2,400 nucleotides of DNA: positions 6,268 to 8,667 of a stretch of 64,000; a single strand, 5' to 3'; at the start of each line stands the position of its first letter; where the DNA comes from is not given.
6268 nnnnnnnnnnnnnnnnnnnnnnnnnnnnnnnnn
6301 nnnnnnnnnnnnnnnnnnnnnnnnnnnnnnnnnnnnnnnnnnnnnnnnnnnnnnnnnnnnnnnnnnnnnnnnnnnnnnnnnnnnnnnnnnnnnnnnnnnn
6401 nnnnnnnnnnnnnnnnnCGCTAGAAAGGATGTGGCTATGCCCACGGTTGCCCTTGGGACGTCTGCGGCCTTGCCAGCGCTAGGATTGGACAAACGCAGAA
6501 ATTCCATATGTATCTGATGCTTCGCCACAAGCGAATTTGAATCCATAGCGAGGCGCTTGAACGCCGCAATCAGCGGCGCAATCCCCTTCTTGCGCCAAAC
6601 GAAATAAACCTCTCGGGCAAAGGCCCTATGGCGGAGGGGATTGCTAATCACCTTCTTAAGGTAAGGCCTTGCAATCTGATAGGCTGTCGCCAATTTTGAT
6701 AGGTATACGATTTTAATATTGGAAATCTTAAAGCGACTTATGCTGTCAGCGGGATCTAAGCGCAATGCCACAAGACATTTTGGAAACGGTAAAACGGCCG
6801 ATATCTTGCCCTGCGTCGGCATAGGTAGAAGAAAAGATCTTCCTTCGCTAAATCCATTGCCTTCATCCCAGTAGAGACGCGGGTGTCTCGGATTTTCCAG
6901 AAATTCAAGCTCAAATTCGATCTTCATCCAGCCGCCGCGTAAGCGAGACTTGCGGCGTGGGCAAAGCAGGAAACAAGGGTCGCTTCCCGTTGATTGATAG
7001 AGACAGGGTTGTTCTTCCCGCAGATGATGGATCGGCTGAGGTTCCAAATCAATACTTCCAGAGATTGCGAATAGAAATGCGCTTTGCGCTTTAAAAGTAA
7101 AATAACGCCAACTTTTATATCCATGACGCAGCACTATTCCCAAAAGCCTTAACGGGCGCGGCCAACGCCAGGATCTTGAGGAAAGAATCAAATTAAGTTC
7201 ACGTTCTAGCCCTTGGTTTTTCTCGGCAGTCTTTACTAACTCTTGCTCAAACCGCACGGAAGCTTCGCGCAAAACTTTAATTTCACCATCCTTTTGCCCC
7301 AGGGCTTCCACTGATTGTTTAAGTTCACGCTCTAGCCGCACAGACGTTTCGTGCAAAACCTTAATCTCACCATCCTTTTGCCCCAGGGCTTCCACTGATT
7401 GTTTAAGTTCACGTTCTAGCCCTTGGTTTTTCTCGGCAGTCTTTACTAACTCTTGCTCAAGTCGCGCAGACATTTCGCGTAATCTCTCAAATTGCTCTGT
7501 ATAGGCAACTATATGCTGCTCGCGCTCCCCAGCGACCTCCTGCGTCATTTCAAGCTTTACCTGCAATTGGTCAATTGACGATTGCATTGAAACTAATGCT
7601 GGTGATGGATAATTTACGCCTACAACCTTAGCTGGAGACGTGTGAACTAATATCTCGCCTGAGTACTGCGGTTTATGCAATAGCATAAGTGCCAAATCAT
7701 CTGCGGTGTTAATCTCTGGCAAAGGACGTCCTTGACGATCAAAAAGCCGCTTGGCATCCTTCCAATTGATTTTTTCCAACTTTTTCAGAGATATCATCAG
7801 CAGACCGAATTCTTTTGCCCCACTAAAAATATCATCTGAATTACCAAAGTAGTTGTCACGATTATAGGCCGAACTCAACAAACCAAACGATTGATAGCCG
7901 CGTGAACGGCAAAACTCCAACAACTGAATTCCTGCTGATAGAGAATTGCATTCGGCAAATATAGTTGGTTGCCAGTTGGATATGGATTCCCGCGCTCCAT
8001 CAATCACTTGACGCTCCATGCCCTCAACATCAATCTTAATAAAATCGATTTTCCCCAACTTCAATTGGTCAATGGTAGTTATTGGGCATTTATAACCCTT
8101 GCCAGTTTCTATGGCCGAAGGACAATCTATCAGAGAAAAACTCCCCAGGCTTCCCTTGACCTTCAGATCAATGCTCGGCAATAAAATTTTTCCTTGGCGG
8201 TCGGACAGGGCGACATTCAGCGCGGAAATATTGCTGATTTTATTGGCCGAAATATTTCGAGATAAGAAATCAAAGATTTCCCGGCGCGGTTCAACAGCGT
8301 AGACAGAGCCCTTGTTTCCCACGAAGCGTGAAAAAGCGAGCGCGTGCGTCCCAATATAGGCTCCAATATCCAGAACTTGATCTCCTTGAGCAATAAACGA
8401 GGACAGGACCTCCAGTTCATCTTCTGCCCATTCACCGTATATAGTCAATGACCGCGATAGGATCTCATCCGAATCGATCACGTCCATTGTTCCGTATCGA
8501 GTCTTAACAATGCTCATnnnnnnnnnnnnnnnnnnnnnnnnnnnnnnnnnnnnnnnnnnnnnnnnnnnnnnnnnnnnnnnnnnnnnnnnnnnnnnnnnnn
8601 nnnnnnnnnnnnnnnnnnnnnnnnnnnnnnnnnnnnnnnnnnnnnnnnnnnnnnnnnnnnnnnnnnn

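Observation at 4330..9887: Candidate single-polypeptide 'cap writer - ruler - polymerase' next to a cap-reading Wzt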

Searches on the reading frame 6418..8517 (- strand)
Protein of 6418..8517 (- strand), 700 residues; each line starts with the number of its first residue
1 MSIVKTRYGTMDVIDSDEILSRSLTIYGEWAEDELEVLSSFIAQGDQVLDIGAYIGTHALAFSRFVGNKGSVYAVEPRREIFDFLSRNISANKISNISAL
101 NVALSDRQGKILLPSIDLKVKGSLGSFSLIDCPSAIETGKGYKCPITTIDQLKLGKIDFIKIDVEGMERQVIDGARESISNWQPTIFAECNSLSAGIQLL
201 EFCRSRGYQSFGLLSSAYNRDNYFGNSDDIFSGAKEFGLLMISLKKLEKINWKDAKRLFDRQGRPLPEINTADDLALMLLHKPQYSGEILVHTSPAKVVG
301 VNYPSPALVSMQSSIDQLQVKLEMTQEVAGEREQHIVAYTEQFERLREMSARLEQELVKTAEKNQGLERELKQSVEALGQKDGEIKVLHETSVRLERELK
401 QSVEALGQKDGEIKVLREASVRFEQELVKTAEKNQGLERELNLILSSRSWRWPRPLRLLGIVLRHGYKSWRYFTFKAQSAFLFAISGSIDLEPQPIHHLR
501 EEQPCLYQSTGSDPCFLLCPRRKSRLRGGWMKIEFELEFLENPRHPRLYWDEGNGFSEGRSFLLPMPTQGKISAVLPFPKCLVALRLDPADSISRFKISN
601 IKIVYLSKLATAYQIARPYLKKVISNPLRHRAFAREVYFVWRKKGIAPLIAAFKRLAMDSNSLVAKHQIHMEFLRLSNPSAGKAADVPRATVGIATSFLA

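Call 37: find_related_loci(query=A1, collection=genome_contigs, flank=10000)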
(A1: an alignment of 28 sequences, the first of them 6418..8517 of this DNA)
Query A1 (700 aa) in genome_contigs; peptide patterns used: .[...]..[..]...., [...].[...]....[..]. (x = any residue, [..] = any of these).
600 stretches matched a pattern (row limit reached: there are more); 401 encode a relative of the query (tblastn E <= 1e-3); the best 80 are kept; 80 distinct loci.
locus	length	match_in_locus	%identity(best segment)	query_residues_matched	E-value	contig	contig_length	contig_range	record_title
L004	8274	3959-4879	46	3-317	8e-86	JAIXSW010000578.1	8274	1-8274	MAG: Gammaproteobacteria bacterium isolate C8_MAG_00017 pond_C8_MAG_00017_000000000052, whole genome shotgun sequence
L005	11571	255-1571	33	1-471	1e-58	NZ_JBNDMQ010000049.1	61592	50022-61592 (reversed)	Paraburkholderia sp. EB58 Ga0573036_049, whole genome shotgun sequence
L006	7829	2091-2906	35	1-266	7e-46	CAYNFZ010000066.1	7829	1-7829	MAG TPA_asm: uncultured Pseudomonadales bacterium isolate SRP214966_co4_92 genome assembly, contig: NODE_11658_length_78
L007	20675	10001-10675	36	1-232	7e-44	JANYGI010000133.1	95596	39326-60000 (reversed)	MAG: Byssovorax sp. isolate 341R_metabinner_12 341R_k141_12170, whole genome shotgun sequence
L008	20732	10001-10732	37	1-251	6e-40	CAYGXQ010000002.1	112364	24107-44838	MAG TPA_asm: uncultured Gammaproteobacteria bacterium isolate ERP119294_co1_458 genome assembly, contig: NODE_165_length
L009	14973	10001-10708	33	1-242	2e-39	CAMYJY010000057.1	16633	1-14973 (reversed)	MAG: uncultured Pirellulales bacterium isolate FCS_M_Planctomycetota_01 genome assembly, contig: scaffold_6888, whole ge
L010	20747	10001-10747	32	7-274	3e-39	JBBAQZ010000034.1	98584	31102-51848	MAG: Myxococcaceae bacterium isolate EUL_206 ctg34-EUL_206, whole genome shotgun sequence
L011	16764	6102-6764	35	6-232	4e-39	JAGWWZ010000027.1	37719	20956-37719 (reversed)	MAG: Planctomycetota bacterium isolate REEB455 contig-150_1811, whole genome shotgun sequence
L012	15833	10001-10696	33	5-242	7e-39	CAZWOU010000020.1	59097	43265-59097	MAG TPA_asm: uncultured Pirellulaceae bacterium isolate SRP308112_co1_334 genome assembly, contig: NODE_454_length_59097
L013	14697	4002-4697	32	5-242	4e-38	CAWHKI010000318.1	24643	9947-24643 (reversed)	MAG: uncultured Isosphaeraceae bacterium isolate MFD04752.bin.2.61 genome assembly, contig: contig_9354, whole genome sh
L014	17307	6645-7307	34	5-231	2e-38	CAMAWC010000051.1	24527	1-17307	MAG: Bordetella parapertussis isolate MaH-09apr19-245 genome assembly, contig: MaH-09apr19-C4711, whole genome shotgun s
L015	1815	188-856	34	5-231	2e-37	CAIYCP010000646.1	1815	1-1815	MAG: uncultured beta proteobacterium isolate Kiruna2_bin-0444 genome assembly, contig: bin-0444:646/758, whole genome sh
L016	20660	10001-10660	33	7-231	1e-35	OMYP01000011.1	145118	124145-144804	uncultured Selenomonadales bacterium isolate RUG097 genome assembly, contig: scaffold_467, whole genome shotgun sequence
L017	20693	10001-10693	33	6-242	2e-35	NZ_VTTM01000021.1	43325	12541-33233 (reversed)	Azospirillum oryzae strain COC8 NODE_21_length_43325, whole genome shotgun sequence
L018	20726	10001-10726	32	1-240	2e-35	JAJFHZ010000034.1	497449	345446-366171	MAG: Amylibacter sp. isolate OFTM397 OFTM397_33, whole genome shotgun sequence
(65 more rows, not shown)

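Call 43: predict_structure(alignment_id=A1)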
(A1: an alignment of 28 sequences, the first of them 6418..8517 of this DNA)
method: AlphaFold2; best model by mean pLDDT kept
length: 700 residues; sequences in the alignment: 28
mean_pLDDT: 65.7   pTM: 0.53
mean pLDDT of the five models: 65.7, 65.4, 64.7, 64.3, 61.3
residues with pLDDT >= 90: 232; 70-90: 146; 50-70: 59; < 50: 263
segments of 3 or more residues with pLDDT < 50: 436-443, 445-454, 456-458, 460-700
pLDDT, mean of each block of 10 residues (from residue 1): 92 93 93 91 97 94 97 97 97 96 96 90 81 68 95 95 91 96 95 92 96 92 92 91 92 71 88 93 85 87 64 77 88 89 92 89 85 76 71 75 59 56 59 51 40 42 37 26 27 30 27 26 26 23 28 25 28 28 34 34 36 46 40 30 41 39 29 28 30 30
secondary structure, 60 per line:
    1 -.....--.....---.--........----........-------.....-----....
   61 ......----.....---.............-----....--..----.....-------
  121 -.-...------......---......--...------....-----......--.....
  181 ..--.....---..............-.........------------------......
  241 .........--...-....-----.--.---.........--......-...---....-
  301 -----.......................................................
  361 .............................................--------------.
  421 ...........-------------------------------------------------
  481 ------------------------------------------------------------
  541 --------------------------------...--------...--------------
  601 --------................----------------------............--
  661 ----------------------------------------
elements in order (helices of 4 or more, strands of 3 or more residues): E2-6 E9-13 H20-27 H32-39 E47-51 H57-66 E71-75 H79-91 E97-100 E109-113 H133-138 E142-147 E159-162 H168-173 H176-182 E185-189 H193-206 E208-216 E235-243 H244-249 H272-280 H283-288 H296-299 H306-405 H420-431 E573-575 E584-586 H609-624 H647-658

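Call 49: fold_search(model_id=the predicted structure, library=pdb)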
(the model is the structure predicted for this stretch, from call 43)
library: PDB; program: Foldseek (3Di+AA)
matches with E <= 10: 1866; with E <= 0.001: 521
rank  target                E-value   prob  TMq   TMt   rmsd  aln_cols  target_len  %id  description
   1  2py6                  1.2e-07  1.00  0.20  0.35   4.8       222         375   16  Crystal structure of Methyltransferase FkbM (YP_546752.1) from Methylobacillus flagellatus KT at 2.20 A resolution (released 2007-05-29)
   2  3dh0_B                3.0e-07  1.00  0.18  0.59   6.6       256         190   16  Crystal structure of a SAM dependent methyltransferase from Aquifex aeolicus (released 2008-07-15)
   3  2b25_B                3.4e-07  1.00  0.19  0.50   6.0       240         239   13  Human putative tRNA(1-methyladenosine)methyltransferase (released 2005-09-27)
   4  3mb5                  3.4e-07  1.00  0.19  0.47   9.8       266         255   13  Crystal structure of P. abyssi tRNA m1A58 methyltransferase in complex with S-adenosyl-L-methionine (released 2010-05-12)
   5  3lhd_A                3.6e-07  1.00  0.19  0.46   9.9       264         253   12  Crystal structure of P. abyssi tRNA m1A58 methyltransferase in complex with S-adenosyl-L-homocysteine (released 2010-05-19)
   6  3dh0_A                4.6e-07  1.00  0.19  0.59   6.4       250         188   15  Crystal structure of a SAM dependent methyltransferase from Aquifex aeolicus (released 2008-07-15)
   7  2b25_A                4.9e-07  1.00  0.19  0.47   9.4       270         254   15  Human putative tRNA(1-methyladenosine)methyltransferase (released 2005-09-27)
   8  1o54                  5.8e-07  1.00  0.20  0.48   9.2       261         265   13  Crystal structure of SAM-dependent O-methyltransferase (TM0748) from Thermotoga maritima at 1.65 A resolution (released 2003-08-19)
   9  9g33_CA               7.4e-07  1.00  0.17  0.45   7.3       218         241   15  Stalled 90S - Utp23-Krr1-deltaC3 (released 2025-06-18)
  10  2pwy_A                8.8e-07  1.00  0.19  0.48   6.0       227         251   13  Crystal Structure of a m1A58 tRNA methyltransferase (released 2008-02-26)
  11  6jcl_H                1.1e-06  1.00  0.18  0.54   6.4       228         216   14  Crystal structure of cofactor-bound Rv0187 from MTB (released 2019-12-11)
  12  1uwv                  1.1e-06  1.00  0.17  0.28   8.7       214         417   14  Crystal Structure of RumA, the iron-sulfur cluster containing E. coli 23S Ribosomal RNA 5-Methyluridine Methyltransferas (released 2004-03-18)
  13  3e05_D                1.2e-06  1.00  0.19  0.62   7.2       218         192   12  CRYSTAL STRUCTURE OF Precorrin-6y C5,15-methyltransferase FROM Geobacter metallireducens GS-15 (released 2008-08-12)
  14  9n6v_SD               1.2e-06  1.00  0.18  0.49   7.0       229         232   13  SSU processome maturation and disassembly, State A (released 2025-11-05)
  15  3e05_C                1.3e-06  1.00  0.18  0.61   7.2       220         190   13  CRYSTAL STRUCTURE OF Precorrin-6y C5,15-methyltransferase FROM Geobacter metallireducens GS-15 (released 2008-08-12)
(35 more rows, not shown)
